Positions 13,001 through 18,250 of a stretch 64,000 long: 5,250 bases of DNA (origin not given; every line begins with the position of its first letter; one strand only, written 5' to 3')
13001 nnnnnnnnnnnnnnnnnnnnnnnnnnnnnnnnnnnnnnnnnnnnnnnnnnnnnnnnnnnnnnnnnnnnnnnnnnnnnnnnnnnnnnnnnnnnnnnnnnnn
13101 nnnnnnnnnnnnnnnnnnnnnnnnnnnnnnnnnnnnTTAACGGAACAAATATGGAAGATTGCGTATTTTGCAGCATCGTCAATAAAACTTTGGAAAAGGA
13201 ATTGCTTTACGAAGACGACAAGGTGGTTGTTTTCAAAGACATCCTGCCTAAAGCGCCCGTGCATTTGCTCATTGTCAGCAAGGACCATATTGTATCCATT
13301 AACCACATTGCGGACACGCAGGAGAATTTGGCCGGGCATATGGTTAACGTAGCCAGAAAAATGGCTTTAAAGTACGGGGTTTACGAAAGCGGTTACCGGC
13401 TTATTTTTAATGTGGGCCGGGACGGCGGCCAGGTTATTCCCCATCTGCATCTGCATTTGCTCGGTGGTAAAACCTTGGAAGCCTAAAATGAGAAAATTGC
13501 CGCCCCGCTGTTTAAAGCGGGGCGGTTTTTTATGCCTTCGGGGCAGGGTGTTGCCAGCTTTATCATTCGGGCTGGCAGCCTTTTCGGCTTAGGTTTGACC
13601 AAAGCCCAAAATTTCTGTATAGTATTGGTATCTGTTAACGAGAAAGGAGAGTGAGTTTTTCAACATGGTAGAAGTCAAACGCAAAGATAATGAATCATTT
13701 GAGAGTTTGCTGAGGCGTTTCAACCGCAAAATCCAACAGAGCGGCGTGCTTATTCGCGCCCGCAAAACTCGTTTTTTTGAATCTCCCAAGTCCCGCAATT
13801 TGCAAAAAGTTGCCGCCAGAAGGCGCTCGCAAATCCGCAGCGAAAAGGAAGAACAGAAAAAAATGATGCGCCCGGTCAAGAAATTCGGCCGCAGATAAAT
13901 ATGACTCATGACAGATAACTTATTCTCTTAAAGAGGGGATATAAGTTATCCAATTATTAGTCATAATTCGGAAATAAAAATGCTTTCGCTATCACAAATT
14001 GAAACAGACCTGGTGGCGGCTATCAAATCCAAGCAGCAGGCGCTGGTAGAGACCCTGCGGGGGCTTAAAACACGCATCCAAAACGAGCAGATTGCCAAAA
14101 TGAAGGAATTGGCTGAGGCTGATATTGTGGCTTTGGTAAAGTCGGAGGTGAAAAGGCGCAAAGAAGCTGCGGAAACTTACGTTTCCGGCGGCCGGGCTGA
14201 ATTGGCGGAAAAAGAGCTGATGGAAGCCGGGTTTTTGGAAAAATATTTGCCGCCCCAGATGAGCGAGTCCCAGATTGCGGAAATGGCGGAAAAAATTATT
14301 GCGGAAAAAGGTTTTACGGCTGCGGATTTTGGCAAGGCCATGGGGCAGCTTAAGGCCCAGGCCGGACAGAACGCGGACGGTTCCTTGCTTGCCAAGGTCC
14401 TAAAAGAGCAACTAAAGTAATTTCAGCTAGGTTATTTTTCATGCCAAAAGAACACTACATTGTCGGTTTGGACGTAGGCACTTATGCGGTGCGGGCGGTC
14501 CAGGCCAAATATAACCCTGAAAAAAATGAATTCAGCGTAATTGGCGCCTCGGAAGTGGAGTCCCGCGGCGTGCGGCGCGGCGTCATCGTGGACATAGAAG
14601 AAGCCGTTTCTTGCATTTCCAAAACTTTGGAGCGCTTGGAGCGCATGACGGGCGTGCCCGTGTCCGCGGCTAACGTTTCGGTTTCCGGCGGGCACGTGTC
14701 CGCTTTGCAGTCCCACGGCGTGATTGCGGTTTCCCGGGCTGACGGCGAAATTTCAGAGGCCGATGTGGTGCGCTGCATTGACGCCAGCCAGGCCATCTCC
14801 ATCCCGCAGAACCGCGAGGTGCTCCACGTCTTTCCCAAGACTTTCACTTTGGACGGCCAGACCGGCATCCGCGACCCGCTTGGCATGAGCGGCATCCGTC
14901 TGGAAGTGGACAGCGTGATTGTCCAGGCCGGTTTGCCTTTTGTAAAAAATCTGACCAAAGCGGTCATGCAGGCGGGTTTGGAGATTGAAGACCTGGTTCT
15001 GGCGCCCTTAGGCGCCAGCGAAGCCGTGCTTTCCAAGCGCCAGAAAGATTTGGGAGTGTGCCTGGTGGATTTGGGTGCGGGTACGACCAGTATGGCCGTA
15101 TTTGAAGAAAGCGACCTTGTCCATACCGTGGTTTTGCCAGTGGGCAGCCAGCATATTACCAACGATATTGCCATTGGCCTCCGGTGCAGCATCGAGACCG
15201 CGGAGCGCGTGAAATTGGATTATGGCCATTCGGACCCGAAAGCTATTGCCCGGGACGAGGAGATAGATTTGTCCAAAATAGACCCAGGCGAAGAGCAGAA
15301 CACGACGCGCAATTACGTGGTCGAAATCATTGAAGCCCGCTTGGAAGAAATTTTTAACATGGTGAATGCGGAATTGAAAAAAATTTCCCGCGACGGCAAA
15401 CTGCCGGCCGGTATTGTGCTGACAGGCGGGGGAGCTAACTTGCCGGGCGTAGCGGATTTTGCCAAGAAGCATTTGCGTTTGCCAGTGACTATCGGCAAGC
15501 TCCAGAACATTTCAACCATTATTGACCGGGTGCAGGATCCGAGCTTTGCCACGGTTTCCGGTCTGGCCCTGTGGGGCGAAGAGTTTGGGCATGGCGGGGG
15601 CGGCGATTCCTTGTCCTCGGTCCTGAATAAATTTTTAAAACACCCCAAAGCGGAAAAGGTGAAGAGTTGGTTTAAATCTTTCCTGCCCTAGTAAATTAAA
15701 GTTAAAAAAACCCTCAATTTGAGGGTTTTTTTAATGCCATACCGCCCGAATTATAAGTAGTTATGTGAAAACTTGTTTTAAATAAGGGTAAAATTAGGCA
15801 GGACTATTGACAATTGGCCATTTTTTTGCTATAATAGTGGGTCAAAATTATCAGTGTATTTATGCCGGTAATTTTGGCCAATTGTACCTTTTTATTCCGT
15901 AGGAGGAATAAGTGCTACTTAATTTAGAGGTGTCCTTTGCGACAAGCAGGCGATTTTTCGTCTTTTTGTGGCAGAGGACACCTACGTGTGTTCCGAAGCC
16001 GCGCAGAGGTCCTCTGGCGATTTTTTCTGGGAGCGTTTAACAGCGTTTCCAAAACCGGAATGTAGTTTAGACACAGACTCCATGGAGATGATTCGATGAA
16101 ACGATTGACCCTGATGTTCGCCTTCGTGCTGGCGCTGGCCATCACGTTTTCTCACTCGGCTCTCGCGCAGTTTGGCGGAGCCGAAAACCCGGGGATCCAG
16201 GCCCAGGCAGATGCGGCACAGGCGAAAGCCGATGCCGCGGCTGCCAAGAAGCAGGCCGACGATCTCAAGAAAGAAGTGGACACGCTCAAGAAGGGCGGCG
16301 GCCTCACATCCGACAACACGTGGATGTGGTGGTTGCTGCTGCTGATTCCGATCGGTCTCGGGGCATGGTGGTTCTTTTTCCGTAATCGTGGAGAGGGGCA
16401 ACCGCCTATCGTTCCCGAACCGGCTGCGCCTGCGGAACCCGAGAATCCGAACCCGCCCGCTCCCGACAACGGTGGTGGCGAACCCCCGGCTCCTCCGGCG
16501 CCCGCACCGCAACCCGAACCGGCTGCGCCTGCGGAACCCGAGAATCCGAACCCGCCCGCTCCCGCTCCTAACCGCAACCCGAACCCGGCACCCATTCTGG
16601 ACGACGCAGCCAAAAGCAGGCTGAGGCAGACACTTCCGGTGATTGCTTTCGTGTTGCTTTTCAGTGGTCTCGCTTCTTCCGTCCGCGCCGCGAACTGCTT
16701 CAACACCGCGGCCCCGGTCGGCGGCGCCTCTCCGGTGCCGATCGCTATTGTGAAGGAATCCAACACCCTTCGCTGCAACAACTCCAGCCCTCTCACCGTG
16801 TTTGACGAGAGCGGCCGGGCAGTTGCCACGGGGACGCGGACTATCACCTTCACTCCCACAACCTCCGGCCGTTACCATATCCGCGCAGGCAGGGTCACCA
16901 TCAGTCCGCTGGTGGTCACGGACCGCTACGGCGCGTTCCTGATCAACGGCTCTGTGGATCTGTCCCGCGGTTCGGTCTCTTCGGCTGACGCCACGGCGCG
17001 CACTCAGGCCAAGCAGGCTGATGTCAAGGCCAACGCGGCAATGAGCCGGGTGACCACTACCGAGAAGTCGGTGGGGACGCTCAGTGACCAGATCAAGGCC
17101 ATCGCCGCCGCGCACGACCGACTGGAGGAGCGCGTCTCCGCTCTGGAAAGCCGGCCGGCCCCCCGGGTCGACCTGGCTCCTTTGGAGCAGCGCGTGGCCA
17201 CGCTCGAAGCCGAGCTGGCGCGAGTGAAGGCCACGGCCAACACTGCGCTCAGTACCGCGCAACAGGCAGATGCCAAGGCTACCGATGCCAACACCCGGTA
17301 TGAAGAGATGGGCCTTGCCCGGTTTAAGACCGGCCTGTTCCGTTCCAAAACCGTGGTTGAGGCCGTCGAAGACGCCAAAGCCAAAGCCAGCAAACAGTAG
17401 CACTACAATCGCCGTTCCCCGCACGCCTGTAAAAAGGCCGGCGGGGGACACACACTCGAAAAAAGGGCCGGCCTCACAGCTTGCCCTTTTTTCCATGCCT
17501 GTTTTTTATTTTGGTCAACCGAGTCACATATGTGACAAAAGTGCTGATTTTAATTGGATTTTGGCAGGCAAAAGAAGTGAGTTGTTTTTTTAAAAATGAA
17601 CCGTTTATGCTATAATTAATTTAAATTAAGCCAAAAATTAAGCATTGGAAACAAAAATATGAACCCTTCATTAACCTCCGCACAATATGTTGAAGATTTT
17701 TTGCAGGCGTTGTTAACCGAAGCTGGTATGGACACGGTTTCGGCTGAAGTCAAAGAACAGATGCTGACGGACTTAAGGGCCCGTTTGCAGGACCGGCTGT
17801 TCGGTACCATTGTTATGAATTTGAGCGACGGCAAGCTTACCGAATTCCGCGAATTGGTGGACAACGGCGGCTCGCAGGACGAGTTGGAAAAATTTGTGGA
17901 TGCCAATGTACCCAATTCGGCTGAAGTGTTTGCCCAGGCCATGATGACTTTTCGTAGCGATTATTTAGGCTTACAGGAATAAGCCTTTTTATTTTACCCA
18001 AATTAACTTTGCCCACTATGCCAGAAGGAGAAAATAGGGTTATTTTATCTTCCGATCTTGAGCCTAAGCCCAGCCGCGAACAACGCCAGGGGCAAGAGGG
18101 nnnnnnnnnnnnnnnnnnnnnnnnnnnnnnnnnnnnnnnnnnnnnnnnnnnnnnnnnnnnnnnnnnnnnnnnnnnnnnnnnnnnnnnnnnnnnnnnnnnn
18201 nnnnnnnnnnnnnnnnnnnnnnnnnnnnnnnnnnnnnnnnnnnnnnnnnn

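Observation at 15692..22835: A ~7-kb insertion splits ftsA from ftsZ and carries a giant-protein operon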

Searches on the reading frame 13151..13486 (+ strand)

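Call 10: search_protein_families(library=pfam, proteins=[window:13151-13486:+], max_evalue=0.0001)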
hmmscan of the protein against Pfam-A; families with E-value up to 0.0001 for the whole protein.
window:13151-13486:+ (111 aa): 2 families
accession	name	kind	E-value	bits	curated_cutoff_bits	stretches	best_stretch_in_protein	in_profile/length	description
PF11969.13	DcpS_C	-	5.6e-24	85.3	24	1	4-105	2-101/114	Scavenger mRNA decapping enzyme C-term binding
PF01230.28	HIT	-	5.9e-23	81.8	21.5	1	14-108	4-97/98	HIT domain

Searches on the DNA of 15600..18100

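Call 56: search_rna_families(source=window, start=15600, end=18100, threshold=evalue, max_evalue=1)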
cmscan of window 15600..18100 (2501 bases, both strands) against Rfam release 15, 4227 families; matches with E-value up to 1: 5.
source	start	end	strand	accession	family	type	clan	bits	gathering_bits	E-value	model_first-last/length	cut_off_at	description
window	15609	15732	-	RF02526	SSRC34_1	Gene; sRNA;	-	28.1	64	0.31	1-128/128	no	Streptococcus sRNA SSRC34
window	15675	15780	+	RF01770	rimP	Cis-reg; leader;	-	26.8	47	0.15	1-102/102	no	Gammaprotebacteria rimP leader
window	15658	15735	+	RF01859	Phe_leader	Cis-reg; leader;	-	25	55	0.3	1-125/125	no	Phenylalanine leader peptide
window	15701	15767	-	RF01859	Phe_leader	Cis-reg; leader;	-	22.9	55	0.86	1-125/125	no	Phenylalanine leader peptide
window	15701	15793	-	RF00506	Thr_leader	Cis-reg; leader;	-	20.6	55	0.87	1-118/118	no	Threonine operon leader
